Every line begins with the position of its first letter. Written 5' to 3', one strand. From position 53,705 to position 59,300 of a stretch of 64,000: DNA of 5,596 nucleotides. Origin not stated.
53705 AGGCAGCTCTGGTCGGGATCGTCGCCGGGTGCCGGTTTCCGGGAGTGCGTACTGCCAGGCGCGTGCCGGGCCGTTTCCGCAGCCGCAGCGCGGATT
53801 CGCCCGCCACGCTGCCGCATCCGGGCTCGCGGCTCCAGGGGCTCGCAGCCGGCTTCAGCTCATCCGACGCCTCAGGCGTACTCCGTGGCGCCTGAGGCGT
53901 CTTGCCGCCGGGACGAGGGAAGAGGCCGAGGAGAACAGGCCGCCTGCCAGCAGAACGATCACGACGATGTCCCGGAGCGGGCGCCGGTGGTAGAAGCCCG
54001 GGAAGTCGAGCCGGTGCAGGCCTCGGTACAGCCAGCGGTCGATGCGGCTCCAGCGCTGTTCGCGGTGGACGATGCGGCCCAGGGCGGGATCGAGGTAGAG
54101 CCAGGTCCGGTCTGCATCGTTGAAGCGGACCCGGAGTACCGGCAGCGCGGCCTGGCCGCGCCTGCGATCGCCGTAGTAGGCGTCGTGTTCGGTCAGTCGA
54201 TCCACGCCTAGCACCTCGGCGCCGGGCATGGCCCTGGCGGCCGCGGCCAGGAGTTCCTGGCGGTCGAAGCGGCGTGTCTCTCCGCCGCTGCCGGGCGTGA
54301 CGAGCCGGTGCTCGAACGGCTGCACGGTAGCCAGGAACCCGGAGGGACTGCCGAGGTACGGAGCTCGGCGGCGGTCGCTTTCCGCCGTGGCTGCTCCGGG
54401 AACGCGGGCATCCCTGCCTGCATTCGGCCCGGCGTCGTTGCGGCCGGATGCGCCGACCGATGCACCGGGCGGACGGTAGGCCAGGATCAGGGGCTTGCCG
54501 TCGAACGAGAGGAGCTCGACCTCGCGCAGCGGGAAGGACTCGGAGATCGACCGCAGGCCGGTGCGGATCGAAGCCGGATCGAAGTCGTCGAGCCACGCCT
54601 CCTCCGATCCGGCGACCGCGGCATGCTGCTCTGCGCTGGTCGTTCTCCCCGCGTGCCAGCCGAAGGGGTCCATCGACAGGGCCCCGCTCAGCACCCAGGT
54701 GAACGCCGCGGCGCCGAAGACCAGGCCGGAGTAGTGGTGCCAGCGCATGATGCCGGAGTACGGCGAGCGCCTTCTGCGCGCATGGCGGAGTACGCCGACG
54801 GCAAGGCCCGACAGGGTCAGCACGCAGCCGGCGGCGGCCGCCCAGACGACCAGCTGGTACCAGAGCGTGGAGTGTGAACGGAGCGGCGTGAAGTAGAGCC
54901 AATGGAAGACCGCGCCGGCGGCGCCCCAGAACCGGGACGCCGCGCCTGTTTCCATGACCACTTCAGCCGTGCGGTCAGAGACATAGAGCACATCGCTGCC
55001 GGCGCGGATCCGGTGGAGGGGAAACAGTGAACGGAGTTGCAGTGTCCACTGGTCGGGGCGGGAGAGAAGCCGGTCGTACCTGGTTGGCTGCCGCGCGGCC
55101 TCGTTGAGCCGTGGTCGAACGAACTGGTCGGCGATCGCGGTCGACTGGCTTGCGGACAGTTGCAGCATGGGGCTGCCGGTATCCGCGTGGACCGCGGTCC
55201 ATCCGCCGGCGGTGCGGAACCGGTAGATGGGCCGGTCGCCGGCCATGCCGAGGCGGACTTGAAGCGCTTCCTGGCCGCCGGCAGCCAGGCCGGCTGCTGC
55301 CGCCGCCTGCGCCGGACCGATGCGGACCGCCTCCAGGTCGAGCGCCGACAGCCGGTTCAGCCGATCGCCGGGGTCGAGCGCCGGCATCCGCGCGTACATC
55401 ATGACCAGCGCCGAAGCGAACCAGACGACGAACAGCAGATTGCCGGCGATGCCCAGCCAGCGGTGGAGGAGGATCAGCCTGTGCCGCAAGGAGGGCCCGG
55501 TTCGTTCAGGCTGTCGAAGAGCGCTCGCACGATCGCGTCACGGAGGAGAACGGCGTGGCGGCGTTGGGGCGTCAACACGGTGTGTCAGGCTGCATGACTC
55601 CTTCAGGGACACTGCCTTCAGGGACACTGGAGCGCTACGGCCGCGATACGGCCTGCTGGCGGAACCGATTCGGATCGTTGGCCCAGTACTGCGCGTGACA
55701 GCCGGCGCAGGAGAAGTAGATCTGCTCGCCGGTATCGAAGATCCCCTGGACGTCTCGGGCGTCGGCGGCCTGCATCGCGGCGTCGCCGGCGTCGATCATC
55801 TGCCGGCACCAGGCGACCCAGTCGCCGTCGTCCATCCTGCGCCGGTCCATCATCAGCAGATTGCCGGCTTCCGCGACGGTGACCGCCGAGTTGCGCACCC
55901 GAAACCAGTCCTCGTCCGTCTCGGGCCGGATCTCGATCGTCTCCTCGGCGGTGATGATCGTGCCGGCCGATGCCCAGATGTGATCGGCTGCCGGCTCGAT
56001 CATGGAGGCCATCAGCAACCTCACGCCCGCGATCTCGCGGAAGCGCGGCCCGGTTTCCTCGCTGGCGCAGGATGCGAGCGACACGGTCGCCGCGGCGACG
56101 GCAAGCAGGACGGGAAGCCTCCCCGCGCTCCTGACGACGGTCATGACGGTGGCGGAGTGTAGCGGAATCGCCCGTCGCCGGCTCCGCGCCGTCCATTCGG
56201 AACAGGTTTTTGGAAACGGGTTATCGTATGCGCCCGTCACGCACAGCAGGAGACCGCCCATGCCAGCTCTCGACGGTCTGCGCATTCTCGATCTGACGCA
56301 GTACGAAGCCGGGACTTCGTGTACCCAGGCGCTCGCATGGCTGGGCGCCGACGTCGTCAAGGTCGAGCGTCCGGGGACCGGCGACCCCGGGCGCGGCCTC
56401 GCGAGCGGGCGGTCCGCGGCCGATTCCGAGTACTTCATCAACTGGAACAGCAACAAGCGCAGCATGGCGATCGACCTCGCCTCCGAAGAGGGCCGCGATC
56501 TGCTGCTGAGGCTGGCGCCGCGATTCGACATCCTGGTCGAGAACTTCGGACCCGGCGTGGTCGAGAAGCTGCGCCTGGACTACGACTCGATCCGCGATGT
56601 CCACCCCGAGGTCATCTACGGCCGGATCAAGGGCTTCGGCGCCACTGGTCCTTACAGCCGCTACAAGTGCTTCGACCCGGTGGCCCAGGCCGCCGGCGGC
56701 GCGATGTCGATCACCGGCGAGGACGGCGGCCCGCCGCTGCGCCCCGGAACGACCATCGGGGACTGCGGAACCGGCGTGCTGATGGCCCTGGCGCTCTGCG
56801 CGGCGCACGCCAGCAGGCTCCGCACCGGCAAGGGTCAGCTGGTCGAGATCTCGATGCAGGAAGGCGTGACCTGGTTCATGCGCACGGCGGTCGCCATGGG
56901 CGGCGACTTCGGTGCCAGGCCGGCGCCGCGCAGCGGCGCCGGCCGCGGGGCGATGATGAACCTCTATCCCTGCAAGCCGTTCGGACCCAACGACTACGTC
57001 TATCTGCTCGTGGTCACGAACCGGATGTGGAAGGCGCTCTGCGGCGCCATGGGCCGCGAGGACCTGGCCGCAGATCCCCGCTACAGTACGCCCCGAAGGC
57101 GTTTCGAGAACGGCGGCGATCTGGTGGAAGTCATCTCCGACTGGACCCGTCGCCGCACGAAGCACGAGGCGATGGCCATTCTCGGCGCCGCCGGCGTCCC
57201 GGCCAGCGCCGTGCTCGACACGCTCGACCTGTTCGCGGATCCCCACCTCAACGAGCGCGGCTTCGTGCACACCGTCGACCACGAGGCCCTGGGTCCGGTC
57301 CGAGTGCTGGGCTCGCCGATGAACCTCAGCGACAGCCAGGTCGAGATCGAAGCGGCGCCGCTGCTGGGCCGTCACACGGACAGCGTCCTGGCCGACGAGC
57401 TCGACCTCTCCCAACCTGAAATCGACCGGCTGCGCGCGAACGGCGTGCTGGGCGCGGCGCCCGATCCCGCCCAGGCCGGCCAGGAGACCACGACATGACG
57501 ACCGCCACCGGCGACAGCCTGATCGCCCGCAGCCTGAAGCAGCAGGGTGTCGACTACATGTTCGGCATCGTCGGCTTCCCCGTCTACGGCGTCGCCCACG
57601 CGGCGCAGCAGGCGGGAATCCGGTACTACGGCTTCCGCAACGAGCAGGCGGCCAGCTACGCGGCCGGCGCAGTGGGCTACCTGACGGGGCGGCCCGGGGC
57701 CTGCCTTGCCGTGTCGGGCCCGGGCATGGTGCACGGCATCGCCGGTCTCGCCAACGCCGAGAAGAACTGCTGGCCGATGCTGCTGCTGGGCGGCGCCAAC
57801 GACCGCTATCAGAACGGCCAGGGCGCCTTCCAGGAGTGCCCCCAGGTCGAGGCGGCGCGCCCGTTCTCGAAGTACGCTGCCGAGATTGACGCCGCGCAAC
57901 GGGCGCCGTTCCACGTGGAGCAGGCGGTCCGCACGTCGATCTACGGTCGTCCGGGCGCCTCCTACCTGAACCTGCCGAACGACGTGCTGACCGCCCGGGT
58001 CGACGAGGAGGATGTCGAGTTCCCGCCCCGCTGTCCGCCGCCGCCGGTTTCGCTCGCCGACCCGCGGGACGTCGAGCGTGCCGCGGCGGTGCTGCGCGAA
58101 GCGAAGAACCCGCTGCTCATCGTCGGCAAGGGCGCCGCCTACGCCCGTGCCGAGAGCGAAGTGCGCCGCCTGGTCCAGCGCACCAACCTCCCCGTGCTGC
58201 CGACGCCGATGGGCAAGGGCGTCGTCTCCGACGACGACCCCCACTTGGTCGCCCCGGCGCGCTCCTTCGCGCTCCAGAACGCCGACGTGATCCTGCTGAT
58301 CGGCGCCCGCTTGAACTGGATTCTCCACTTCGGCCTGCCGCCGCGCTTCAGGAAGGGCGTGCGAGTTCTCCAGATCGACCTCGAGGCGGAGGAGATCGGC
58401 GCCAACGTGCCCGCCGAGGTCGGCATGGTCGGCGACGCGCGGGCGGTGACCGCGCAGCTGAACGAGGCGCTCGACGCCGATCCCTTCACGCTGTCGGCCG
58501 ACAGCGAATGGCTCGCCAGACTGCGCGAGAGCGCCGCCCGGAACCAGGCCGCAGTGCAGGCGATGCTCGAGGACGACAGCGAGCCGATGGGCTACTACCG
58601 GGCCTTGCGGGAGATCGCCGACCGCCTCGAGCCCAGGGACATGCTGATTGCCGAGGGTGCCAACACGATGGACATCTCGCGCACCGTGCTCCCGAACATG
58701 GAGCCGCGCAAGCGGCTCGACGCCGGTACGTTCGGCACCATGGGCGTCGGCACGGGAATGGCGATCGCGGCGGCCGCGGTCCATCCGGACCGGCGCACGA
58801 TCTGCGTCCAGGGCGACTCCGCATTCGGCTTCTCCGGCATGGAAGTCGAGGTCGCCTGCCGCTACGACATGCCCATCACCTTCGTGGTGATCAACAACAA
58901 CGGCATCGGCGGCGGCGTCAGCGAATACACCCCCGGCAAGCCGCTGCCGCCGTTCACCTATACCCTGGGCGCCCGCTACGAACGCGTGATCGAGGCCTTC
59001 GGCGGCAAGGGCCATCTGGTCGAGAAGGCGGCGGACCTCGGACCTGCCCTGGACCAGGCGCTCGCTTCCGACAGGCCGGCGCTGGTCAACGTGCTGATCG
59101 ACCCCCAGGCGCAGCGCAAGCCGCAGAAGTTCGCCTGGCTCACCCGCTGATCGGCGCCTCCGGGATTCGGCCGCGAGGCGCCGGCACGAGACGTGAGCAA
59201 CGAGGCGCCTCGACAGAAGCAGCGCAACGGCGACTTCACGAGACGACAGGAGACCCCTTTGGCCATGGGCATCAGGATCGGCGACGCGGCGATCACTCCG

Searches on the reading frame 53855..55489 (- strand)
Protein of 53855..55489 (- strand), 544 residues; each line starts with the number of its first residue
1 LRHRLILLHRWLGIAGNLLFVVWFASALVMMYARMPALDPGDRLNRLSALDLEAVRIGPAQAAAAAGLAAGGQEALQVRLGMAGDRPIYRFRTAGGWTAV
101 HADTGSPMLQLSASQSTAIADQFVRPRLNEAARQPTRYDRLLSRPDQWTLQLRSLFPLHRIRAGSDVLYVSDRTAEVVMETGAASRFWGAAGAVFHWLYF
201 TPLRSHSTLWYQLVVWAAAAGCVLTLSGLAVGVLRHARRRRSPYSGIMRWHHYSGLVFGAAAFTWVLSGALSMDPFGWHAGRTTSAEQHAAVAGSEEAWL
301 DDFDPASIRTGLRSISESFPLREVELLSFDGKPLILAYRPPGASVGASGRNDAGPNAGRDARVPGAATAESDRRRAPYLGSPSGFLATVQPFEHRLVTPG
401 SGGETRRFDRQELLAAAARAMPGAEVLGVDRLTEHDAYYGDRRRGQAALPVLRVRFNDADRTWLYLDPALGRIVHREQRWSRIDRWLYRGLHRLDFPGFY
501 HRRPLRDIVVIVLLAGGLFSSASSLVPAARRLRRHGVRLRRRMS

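Call 27: search_protein_families(library=pfam, proteins=[window:53855-55489:-], max_evalue=1)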
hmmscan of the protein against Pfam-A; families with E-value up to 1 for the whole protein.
window:53855-55489:- (544 aa): 1 family
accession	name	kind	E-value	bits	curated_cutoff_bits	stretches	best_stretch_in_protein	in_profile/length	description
PF03929.21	PepSY_TM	-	0.0033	17.7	28.8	2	8-288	3-222/295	PepSY-associated TM region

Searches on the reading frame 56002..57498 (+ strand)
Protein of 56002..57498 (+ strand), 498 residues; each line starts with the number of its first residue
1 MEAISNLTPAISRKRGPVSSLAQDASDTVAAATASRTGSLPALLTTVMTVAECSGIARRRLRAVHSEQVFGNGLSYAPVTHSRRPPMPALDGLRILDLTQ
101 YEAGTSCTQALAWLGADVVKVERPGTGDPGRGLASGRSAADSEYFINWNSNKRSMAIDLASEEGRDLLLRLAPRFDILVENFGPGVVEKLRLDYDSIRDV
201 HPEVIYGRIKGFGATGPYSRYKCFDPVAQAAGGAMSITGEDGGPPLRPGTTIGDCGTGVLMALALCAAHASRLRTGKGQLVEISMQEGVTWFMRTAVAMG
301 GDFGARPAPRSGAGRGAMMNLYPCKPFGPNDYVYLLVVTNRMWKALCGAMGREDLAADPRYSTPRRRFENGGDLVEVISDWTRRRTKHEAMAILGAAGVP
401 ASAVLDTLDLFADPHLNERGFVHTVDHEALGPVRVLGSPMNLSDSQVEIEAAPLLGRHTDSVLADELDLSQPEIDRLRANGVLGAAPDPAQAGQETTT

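Call 27: search_protein_families(library=pfam, proteins=[window:56002-57498:+], max_evalue=1)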
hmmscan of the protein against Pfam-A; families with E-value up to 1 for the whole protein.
window:56002-57498:+ (498 aa): 1 family
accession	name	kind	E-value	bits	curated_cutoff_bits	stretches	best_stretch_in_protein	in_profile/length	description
PF02515.22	CoA_transf_3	-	1.7e-105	353.6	23.3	1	90-459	1-366/366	CoA-transferase family III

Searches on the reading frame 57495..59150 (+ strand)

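Call 27: search_protein_families(library=pfam, proteins=[window:57495-59150:+], max_evalue=1)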
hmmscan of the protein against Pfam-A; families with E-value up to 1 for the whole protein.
window:57495-59150:+ (551 aa): 5 families
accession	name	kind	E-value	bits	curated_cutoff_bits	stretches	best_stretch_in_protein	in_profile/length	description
PF00205.28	TPP_enzyme_M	-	1e-36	126.1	30.4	1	193-322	1-137/137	Thiamine pyrophosphate enzyme, central domain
PF02776.23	TPP_enzyme_N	-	2.4e-32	111.7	26.8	1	5-118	2-117/119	Thiamine pyrophosphate enzyme, N-terminal TPP binding domain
PF02775.26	TPP_enzyme_C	-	1.8e-27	96.4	21.9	1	388-533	3-151/151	Thiamine pyrophosphate enzyme, C-terminal TPP binding domain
PF02552.22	CO_dh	-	0.0024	18.1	21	1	194-240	26-72/168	CO dehydrogenase beta subunit/acetyl-CoA synthase epsilon subunit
PF02608.20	Bmp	-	0.05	13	24.1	1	8-51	173-218/301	ABC transporter substrate-binding protein PnrA-like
